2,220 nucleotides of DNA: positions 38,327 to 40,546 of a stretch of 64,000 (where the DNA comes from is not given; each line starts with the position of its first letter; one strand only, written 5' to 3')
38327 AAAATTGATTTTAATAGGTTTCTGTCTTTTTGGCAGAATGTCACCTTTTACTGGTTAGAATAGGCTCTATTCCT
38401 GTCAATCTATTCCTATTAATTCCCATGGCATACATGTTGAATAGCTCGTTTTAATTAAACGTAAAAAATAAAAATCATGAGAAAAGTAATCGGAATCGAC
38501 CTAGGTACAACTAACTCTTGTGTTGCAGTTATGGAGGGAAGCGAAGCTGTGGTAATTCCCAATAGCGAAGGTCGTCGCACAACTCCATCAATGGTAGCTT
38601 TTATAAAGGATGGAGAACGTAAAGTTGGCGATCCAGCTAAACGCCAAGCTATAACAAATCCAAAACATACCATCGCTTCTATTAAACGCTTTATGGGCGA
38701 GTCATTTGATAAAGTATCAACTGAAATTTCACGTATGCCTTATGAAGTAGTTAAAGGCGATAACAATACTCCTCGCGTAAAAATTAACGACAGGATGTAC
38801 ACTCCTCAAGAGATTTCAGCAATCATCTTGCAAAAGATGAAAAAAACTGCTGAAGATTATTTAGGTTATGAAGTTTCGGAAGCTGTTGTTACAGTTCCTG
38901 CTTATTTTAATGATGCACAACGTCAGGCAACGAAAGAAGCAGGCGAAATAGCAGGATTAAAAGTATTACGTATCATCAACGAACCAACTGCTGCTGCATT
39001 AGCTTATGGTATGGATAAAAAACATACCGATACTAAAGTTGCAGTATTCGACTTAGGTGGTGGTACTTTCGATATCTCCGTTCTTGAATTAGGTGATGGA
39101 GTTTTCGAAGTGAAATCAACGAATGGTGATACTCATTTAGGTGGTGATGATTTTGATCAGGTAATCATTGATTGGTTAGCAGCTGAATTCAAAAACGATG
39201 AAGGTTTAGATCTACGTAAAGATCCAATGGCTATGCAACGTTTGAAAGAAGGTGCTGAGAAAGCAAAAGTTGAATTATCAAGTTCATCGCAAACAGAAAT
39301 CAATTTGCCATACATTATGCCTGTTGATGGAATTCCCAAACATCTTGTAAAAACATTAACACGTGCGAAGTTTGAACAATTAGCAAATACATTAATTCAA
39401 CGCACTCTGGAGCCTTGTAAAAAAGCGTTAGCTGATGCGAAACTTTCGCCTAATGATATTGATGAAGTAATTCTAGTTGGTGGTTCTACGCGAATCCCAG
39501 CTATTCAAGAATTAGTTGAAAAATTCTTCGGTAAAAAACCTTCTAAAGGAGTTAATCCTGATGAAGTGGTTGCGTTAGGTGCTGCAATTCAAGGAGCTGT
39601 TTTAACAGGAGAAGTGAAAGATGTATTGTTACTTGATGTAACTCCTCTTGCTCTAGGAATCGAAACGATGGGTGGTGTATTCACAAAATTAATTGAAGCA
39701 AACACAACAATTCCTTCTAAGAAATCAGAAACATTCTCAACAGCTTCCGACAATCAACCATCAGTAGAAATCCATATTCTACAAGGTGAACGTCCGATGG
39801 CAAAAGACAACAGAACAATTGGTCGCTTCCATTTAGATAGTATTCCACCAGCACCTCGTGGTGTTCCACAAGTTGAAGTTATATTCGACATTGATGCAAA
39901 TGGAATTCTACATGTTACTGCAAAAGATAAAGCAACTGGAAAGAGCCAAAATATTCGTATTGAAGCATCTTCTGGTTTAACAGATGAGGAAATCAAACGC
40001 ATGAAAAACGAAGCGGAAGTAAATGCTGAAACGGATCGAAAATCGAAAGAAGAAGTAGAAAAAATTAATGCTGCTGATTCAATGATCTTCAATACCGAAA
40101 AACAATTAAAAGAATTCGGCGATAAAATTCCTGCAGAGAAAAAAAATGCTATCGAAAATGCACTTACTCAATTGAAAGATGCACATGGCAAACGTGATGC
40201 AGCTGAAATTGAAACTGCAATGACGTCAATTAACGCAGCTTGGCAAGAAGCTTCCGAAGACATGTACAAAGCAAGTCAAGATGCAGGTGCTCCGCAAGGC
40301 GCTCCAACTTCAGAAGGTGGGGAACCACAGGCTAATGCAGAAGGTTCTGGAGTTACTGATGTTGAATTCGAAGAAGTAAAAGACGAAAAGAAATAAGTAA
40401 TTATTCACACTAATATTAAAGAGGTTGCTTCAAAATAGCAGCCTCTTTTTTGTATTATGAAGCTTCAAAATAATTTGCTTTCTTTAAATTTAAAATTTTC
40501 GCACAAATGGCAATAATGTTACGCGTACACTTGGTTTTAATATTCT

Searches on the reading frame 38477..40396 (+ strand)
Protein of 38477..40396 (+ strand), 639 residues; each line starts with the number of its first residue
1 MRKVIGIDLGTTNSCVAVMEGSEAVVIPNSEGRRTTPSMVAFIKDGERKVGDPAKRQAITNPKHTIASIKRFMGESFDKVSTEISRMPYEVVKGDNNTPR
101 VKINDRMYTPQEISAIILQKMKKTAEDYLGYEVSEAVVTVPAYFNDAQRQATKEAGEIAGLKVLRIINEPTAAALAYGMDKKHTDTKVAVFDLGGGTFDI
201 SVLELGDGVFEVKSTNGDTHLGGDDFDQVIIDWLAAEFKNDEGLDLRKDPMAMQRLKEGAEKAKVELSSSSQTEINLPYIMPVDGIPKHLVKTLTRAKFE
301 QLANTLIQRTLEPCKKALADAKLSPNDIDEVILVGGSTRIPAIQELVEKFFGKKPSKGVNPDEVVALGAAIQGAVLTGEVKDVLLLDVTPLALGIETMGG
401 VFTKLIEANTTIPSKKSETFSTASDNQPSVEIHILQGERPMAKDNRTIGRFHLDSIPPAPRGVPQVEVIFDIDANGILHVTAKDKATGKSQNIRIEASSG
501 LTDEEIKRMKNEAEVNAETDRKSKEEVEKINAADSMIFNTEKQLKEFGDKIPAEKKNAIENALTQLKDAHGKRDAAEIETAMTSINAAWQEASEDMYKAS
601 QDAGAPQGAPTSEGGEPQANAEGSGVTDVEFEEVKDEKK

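Call 32: search_protein_families(library=pfam, proteins=[window:38477-40396:+], max_evalue=0.01)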
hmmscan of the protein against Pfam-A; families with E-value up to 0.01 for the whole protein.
window:38477-40396:+ (639 aa): 3 families
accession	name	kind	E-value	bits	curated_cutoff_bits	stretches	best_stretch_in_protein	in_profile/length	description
PF00012.26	HSP70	-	1.5e-262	872.6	20.6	1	4-598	1-599/599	Hsp70 protein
PF06723.19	MreB_Mbl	-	5.9e-20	71.8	27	1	117-371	77-317/327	MreB/Mbl protein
PF14450.12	FtsA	-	0.0011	19.8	31.8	0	190-354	2-106/127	Cell division protein FtsA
